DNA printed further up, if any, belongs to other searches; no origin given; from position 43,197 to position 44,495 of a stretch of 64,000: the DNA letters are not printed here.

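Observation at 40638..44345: nadA-nadC-nadX operon divergently paired with an NAD-kinase-like wHTH fusion, a candidate NAD(P)-sensing transcriptional regulator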

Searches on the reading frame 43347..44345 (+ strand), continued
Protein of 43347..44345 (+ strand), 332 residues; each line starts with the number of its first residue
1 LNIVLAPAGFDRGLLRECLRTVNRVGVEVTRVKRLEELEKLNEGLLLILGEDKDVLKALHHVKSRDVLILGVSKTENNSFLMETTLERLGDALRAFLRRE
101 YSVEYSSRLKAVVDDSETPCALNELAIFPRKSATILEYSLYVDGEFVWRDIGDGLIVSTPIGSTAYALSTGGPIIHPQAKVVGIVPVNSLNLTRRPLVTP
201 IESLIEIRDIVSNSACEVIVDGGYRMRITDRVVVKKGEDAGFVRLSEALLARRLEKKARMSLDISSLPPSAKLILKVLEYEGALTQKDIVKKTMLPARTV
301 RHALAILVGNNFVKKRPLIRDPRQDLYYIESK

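Call 14: find_encoding_contigs(protein=P0011, flank=6000, max_places=2)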
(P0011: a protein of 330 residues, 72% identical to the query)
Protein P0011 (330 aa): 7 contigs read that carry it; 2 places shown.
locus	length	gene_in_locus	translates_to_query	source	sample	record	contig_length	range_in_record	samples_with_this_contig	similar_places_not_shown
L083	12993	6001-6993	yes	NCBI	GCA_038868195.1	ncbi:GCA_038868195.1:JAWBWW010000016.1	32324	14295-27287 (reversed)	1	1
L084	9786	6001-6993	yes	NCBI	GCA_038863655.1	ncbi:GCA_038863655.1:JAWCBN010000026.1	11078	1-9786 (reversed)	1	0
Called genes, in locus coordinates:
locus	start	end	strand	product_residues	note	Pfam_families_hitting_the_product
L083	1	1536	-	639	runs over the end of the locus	PF01055:Glyco_hydro_31_2nd, PF21365:Glyco_hydro_31_3rd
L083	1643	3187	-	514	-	PF00437:T2SSE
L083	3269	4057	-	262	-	PF01408:GFO_IDH_MocA (weak), PF03447:NAD_binding_3, PF01958:Asp_DH_C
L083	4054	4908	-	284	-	PF02749:QRPTase_N, PF01729:QRPTase_C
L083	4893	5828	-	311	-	PF02445:NadA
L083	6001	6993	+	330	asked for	PF20143:NAD_kinase_C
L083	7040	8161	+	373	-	PF13527:Acetyltransf_9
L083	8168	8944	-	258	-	PF02633:Creatininase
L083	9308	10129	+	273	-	PF02830:V4R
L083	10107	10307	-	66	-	PF04014:MazE_antitoxin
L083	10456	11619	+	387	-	PF01904:DUF72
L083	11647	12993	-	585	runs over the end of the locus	PF02837:Glyco_hydro_2_N, PF22666:Glyco_hydro_2_N2 (weak), PF00703:Glyco_hydro_2, PF02836:Glyco_hydro_2_C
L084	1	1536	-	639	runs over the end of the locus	PF01055:Glyco_hydro_31_2nd, PF21365:Glyco_hydro_31_3rd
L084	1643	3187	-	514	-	PF00437:T2SSE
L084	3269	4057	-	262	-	PF01408:GFO_IDH_MocA (weak), PF03447:NAD_binding_3, PF01958:Asp_DH_C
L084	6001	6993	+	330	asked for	PF20143:NAD_kinase_C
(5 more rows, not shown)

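Call 15: find_encoding_contigs(protein=P0017, flank=6000, max_places=1)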
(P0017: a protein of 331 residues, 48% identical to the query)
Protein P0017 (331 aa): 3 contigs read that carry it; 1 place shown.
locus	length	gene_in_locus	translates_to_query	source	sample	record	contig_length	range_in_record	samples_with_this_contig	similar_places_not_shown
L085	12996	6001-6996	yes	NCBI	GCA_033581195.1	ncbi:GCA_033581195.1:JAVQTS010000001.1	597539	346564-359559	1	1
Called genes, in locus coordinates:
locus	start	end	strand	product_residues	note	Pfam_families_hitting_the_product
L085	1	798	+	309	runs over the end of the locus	PF00348:polyprenyl_synt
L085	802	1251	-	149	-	PF02502:LacAB_rpiB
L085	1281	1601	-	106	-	PF01900:RNase_P_Rpp14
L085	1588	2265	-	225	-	PF01876:RNase_P_p30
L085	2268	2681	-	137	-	PF01877:RNA_binding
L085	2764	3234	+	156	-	PF00827:Ribosomal_L15e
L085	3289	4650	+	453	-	PF13660:DUF4147, PF05161:MOFRL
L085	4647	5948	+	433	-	PF03952:Enolase_N, PF00113:Enolase_C, PF13378:MR_MLE_C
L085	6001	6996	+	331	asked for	PF01513:NAD_kinase (weak), PF20143:NAD_kinase_C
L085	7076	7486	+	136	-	PF02996:Prefoldin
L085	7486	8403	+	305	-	PF02881:SRP54_N (weak), PF00448:SRP54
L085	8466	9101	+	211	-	PF22167:PH0730-like_N, PF21715:CggR_N, PF14544:DUF4443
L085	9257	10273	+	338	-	PF08240:ADH_N, PF00107:ADH_zinc_N, PF13602:ADH_zinc_N_2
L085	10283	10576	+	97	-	-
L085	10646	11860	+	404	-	PF01969:Ni_insertion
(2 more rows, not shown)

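Call 16: find_encoding_contigs(protein=P0028, flank=6000, max_places=1)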
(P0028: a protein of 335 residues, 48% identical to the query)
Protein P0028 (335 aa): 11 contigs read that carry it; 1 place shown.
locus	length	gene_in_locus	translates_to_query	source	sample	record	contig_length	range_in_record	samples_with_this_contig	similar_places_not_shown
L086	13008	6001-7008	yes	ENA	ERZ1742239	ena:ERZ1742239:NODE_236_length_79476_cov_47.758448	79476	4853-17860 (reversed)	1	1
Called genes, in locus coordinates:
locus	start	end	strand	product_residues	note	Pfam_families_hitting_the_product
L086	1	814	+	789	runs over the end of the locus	PF00150:Cellulase, PF01301:Glyco_hydro_35 (weak), PF02449:Glyco_hydro_42 (weak)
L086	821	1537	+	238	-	PF01987:AIM24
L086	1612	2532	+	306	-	PF00701:DHDPS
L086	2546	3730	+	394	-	PF01180:DHO_dh, PF01207:Dus, PF00037:Fer4, PF12838:Fer4_7, PF13187:Fer4_9, PF13237:Fer4_10, PF14697:Fer4_21, PF00037:Fer4, +5 more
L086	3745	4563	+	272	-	PF01261:AP_endonuc_2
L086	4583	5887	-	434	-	PF00083:Sugar_tr, PF07690:MFS_1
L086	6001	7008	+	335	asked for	PF20143:NAD_kinase_C, PF12802:MarR_2 (weak)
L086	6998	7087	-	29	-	-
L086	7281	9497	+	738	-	PF00664:ABC_membrane, PF00005:ABC_tran, PF02463:SMC_N, PF13304:AAA_21 (faint)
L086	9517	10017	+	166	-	PF08909:DUF1854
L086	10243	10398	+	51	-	-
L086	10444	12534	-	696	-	PF00630:Filamin (faint), PF01835:MG2 (faint), PF16640:Big_3_5 (faint), PF17957:Big_7 (faint), PF14289:DUF4369 (faint), PF13715:CarbopepD_reg_2 (faint), PF17802:SpaA (faint), PF13620:CarboxypepD_reg, +10 more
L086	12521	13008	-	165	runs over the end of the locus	-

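Call 17: find_encoding_contigs(protein=P0039, flank=6000, max_places=1)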
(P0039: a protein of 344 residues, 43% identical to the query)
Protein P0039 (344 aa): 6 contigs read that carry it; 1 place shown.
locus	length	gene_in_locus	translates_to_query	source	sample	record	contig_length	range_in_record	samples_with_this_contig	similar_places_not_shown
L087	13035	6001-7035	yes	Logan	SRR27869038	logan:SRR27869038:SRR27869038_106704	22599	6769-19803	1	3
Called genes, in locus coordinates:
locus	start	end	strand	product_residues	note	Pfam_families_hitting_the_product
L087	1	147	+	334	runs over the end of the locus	PF01261:AP_endonuc_2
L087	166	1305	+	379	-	PF01408:GFO_IDH_MocA, PF22725:GFO_IDH_MocA_C3, PF02894:GFO_IDH_MocA_C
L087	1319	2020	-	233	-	PF00005:ABC_tran, PF13304:AAA_21 (weak)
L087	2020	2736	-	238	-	PF02463:SMC_N (faint), PF00005:ABC_tran, PF13304:AAA_21 (faint)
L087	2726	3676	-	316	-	PF02653:BPD_transp_2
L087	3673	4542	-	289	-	PF02653:BPD_transp_2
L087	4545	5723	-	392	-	PF13433:Peripla_BP_5 (weak), PF13458:Peripla_BP_6, PF01094:ANF_receptor (weak)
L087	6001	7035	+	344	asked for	PF01513:NAD_kinase (weak), PF20143:NAD_kinase_C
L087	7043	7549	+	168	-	PF01613:Flavin_Reduct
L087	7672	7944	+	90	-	PF09138:Urm1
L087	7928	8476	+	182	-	PF08617:CGI-121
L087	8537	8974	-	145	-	PF08069:Ribosomal_S13_N, PF00312:Ribosomal_S15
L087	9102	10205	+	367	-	PF09594:GT87 (weak)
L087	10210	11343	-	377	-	PF01658:Inos-1-P_synth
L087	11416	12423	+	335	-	-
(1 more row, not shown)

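Call 18: find_encoding_contigs(protein=P0091, flank=6000, max_places=1)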
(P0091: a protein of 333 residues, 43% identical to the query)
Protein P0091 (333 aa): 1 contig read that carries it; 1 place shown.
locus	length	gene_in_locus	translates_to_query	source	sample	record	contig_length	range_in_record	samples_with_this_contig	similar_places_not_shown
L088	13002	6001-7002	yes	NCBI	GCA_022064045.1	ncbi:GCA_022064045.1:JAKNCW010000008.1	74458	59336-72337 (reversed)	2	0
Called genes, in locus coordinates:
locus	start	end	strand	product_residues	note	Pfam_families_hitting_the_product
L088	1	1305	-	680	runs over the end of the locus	PF01315:Ald_Xan_dh_C, PF02738:MoCoBD_1, PF20256:MoCoBD_2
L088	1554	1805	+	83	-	PF04014:MazE_antitoxin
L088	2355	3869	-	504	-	PF01637:ATPase_2 (faint), PF13173:AAA_14, PF13401:AAA_22 (faint)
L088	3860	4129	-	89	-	-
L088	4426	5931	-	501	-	PF13520:AA_permease_2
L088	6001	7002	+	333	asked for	PF20143:NAD_kinase_C, PF01978:TrmB (faint)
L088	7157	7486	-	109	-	PF14947:HTH_45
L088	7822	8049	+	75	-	PF04014:MazE_antitoxin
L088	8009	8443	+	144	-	PF01850:PIN (weak)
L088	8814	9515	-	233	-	-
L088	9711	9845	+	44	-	-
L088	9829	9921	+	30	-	-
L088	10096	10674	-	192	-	-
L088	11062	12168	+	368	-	-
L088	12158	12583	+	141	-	-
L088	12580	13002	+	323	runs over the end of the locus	-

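Call 35: search_solved_structures(query=window:43347-44345:+, max_evalue=0.001, show_alignments=3)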
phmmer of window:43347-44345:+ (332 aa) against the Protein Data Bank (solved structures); distinct sequences matched with E-value up to 0.001: 21.
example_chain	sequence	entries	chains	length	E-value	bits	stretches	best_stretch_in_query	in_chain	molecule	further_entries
7mh7_A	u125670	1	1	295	3.3e-24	89.1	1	45-212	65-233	NAD kinase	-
7qvs_A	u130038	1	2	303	3.6e-24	89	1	45-212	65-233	NAD kinase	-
4hao_A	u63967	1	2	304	3.5e-23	85.7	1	44-228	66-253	Probable inorganic polyphosphate/ATP-NAD kinase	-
2an1_A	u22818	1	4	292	4.4e-22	82.1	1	44-228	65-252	putative kinase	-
1u0r_A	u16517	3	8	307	1.4e-20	77.2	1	4-260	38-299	Inorganic polyphosphate/ATP-NAD kinase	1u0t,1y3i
1y3h_A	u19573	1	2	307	1.5e-20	77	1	4-260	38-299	Inorganic polyphosphate/ATP-NAD kinase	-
1suw_A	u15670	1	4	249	3.1e-17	66.2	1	20-239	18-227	Probable inorganic polyphosphate/ATP-NAD kinase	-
1z0s_A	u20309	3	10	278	4.4e-17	65.7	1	20-239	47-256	Probable inorganic polyphosphate/ATP-NAD kinase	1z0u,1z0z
1yt5_A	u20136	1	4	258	1.3e-13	54.3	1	41-237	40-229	inorganic polyphosphate/ATP-NAD kinase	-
3afo_A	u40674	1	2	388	2.2e-13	53.5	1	117-208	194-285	NADH kinase POS5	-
3pfn_A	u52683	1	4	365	4.3e-13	52.6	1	121-226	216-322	NAD kinase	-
9cr4_A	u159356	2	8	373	4.4e-13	52.5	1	121-226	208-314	NAD kinase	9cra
8kgc_A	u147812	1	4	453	6.5e-13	52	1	121-225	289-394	NAD kinase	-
9cr3_A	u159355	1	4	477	7e-13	51.9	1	121-225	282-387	NAD kinase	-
5ejf_A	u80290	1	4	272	4.7e-07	32.7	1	44-206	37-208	NAD kinase 1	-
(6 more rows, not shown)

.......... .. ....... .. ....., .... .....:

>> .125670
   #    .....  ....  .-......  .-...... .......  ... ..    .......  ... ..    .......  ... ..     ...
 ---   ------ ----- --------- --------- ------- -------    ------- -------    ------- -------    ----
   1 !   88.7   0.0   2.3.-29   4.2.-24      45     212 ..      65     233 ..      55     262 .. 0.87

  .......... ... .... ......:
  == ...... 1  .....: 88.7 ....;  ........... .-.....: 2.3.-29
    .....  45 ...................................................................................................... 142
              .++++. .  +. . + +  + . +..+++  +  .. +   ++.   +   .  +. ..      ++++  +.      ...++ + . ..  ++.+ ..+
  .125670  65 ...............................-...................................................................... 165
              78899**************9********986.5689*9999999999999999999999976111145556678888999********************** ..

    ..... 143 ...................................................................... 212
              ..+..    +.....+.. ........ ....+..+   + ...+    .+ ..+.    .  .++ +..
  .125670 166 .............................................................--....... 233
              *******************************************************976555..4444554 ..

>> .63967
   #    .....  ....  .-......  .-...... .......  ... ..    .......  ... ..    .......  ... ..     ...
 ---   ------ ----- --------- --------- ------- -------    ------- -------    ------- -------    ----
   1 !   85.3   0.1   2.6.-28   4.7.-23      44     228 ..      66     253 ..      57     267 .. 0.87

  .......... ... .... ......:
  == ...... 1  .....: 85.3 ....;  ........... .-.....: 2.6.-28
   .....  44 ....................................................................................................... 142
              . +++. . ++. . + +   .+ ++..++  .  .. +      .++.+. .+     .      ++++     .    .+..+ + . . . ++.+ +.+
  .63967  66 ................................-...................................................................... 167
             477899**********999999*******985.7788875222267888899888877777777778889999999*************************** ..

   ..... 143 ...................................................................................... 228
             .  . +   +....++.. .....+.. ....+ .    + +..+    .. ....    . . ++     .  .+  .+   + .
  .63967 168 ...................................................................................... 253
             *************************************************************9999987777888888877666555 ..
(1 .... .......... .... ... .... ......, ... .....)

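Call 39: search_protein_families(library=pfam, proteins=[L006:1311-2186:+], max_evalue=0.001)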
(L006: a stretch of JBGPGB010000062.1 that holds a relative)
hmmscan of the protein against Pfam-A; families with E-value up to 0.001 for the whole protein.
L006:1311-2186:+ (291 aa): 1 family
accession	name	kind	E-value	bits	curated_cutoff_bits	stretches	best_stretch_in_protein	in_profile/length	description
PF00294.29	PfkB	-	1.6e-11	44.6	25.8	1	18-266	29-297/302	pfkB family carbohydrate kinase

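Call 42: find_related_loci(query=A3, collection=metagenome_contigs, flank=6000)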
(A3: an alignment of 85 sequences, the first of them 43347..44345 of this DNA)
Query A3 (332 aa) in metagenome_contigs; peptide patterns used: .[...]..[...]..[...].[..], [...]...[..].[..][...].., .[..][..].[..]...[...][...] (x = any residue, [..] = any of these).
600 stretches matched a pattern (row limit reached: there are more); 600 encode a relative of the query (tblastn E <= 1e-3); the best 80 are kept; 80 distinct loci.
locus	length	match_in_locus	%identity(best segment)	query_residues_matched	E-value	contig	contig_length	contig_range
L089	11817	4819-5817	82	1-332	2e-173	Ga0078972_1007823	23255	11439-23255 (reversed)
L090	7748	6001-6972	42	8-328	1e-74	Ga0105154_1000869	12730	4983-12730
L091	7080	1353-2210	43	46-329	3e-73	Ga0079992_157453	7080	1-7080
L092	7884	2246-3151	41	32-332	4e-72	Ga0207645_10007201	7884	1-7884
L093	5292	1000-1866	42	45-331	6e-71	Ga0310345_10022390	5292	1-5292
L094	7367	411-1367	38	11-327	3e-67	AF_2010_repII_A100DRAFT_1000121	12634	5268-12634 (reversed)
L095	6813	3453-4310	42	46-329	4e-66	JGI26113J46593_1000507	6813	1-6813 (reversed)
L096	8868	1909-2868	40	10-327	1e-65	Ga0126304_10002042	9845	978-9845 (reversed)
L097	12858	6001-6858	41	46-329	9e-66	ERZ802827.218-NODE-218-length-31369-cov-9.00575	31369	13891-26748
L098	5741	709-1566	41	46-329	2e-65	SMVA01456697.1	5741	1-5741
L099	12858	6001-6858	40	46-329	1e-64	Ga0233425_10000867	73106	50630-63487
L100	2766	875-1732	41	46-329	3e-65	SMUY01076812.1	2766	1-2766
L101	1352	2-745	46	83-329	2e-68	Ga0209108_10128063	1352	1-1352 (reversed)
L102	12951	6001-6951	41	13-327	1e-73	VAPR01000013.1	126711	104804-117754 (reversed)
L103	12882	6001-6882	41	36-329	1e-63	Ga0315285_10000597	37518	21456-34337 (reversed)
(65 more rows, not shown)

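Call 43: predict_structure(alignment_id=A3)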
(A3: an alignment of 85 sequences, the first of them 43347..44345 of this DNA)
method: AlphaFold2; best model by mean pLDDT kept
length: 332 residues; sequences in the alignment: 85
mean_pLDDT: 88.7   pTM: 0.78
mean pLDDT of the five models: 88.7, 88.3, 87.0, 86.4, 86.4
residues with pLDDT >= 90: 198; 70-90: 115; 50-70: 18; < 50: 1
segments of 3 or more residues with pLDDT < 50: none
pLDDT, mean of each block of 10 residues (from residue 1): 81 84 89 90 92 91 93 77 90 93 93 96 95 91 98 96 83 88 95 94 98 95 93 96 79 74 75 83 89 87 91 85 83 46
secondary structure, 60 per line:
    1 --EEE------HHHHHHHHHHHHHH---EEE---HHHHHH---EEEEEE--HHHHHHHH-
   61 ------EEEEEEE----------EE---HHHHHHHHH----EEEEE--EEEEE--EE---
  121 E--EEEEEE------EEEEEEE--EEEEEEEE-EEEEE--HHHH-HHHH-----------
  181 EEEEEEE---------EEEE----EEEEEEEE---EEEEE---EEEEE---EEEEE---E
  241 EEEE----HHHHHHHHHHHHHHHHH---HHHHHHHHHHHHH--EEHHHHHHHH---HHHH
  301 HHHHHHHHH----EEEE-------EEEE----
elements in order: E3-5 H12-25 E29-31 H35-40 E44-49 H52-59 E67-73 H89-97 E102-106 E109-113 E124-129 E136-142 E145-152 E154-158 H161-164 H166-169 E181-187 E197-200 E205-212 E216-220 E224-228 E232-236 E240-244 H249-265 H269-281 H286-293 H297-309 E314-317 E325-328
